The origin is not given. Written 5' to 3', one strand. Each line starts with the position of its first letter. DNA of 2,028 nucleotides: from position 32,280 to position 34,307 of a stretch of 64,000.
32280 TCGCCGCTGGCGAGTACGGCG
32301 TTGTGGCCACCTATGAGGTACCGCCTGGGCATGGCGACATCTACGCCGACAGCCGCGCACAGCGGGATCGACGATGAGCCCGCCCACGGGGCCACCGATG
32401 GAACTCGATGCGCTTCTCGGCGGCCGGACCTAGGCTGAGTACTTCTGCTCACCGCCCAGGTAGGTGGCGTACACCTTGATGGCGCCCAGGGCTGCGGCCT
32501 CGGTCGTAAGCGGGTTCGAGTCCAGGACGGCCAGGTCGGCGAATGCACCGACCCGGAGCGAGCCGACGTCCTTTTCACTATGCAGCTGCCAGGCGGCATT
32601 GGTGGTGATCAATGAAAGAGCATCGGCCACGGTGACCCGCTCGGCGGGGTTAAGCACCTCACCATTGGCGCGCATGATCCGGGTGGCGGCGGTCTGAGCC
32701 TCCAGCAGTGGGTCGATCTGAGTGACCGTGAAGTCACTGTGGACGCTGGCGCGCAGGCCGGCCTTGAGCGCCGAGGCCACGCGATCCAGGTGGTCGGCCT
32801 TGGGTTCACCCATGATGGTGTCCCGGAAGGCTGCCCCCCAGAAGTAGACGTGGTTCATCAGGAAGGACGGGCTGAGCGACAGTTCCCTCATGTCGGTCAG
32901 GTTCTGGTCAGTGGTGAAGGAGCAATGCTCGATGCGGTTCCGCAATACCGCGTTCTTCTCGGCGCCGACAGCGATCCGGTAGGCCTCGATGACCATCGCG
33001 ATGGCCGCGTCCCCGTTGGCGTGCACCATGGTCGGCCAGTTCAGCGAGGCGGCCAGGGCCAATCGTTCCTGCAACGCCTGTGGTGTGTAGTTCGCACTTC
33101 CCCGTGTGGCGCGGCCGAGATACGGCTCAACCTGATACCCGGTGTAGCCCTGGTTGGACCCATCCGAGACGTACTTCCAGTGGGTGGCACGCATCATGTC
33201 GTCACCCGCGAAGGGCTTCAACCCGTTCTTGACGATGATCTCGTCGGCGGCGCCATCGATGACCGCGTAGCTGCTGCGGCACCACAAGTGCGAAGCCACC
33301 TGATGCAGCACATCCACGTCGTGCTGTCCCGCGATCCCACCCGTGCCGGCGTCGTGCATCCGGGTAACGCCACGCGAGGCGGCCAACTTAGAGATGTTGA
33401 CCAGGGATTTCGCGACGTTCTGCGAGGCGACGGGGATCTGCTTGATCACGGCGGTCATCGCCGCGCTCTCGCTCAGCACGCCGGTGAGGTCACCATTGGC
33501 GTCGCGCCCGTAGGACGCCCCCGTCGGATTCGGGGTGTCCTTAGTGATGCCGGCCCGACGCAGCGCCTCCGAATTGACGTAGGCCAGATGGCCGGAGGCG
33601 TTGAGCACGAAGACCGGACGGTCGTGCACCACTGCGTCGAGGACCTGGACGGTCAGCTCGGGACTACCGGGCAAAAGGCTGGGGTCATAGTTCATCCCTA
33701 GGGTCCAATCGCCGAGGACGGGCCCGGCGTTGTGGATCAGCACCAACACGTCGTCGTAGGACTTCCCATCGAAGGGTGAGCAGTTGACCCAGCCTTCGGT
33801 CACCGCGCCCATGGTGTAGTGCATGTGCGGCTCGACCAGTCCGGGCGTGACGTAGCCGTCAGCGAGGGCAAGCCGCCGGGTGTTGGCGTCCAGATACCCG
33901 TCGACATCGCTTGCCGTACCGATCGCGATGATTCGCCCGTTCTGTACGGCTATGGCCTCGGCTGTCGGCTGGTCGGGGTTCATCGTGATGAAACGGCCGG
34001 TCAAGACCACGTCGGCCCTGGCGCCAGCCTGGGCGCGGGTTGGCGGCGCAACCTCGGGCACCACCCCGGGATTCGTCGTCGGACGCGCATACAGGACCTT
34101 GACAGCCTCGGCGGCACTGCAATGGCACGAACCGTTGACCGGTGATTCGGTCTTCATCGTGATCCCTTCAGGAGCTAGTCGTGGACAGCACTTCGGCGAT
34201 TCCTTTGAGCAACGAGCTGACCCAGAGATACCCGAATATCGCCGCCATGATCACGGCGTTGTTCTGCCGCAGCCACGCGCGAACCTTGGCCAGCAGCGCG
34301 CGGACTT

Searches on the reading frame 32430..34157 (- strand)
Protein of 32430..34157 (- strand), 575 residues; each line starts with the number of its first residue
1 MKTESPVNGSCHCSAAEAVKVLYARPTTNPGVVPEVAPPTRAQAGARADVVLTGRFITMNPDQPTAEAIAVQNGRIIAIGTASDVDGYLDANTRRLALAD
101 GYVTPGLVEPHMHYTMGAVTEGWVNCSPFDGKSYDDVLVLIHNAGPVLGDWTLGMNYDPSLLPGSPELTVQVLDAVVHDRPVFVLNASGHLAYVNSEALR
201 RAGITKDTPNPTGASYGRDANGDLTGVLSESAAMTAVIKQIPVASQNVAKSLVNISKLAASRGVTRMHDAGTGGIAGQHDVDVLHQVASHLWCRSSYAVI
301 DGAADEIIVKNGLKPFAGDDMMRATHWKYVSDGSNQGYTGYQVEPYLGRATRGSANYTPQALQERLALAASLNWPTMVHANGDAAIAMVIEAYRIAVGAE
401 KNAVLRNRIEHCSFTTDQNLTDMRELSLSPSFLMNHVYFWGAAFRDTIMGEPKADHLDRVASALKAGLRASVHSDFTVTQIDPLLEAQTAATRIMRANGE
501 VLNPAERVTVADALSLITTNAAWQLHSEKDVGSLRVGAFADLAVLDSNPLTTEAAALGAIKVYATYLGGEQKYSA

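Call 3: search_protein_families(library=pfam, proteins=[window:32430-34157:-], max_evalue=0.1)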
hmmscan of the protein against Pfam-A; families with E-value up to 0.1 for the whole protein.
window:32430-34157:- (575 aa): 3 families
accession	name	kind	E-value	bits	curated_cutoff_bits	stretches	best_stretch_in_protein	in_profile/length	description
PF07969.17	Amidohydro_3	-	6.4e-82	276.9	29.7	1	98-571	5-470/472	Amidohydrolase family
PF01979.26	Amidohydro_1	-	5.6e-13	49.3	25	1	352-570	127-343/345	Amidohydrolase family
PF22039.1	HUTI_composite_bact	-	0.0081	16.2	25.5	1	68-85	2-19/26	Imidazolonepropionase-like composite domain, bacteria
